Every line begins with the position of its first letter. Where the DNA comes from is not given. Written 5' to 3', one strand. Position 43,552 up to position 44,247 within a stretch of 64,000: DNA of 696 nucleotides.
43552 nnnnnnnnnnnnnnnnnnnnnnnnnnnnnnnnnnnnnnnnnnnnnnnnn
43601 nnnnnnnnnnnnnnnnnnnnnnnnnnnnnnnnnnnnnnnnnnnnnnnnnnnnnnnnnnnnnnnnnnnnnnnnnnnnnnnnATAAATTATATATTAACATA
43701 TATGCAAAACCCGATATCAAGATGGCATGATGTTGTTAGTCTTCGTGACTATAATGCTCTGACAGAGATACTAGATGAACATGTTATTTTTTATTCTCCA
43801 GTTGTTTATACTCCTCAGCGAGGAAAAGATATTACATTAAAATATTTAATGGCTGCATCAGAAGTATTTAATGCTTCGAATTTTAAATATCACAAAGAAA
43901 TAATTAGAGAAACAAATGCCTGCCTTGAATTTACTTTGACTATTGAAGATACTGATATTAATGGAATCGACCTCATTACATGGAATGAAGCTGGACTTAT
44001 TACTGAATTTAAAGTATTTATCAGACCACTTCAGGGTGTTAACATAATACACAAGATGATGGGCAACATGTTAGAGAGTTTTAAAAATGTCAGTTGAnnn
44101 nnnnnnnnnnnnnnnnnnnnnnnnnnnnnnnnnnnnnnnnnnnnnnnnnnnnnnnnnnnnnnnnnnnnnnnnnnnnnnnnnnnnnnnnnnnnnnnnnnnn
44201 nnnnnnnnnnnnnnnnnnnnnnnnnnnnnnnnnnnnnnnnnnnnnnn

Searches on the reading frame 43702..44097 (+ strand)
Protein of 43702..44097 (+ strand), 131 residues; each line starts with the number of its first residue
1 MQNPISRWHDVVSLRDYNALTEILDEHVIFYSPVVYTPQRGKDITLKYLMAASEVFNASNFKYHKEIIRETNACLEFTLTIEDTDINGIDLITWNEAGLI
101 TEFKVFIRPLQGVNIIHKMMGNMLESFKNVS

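Call 14: search_protein_families(library=ncbifam, max_evalue=1e-15, proteins=[window:43702-44097:+])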
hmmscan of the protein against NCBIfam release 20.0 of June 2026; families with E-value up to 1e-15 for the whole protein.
window:43702-44097:+ (131 aa): 0 families

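Call 81: search_protein_families(library=pfam, max_evalue=0.01, proteins=[window:43702-44097:+])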
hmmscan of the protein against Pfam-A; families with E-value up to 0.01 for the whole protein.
window:43702-44097:+ (131 aa): 1 family
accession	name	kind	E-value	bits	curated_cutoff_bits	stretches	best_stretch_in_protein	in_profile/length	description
PF12680.13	SnoaL_2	-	1.3e-06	29.4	27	1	6-102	2-101/102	SnoaL-like domain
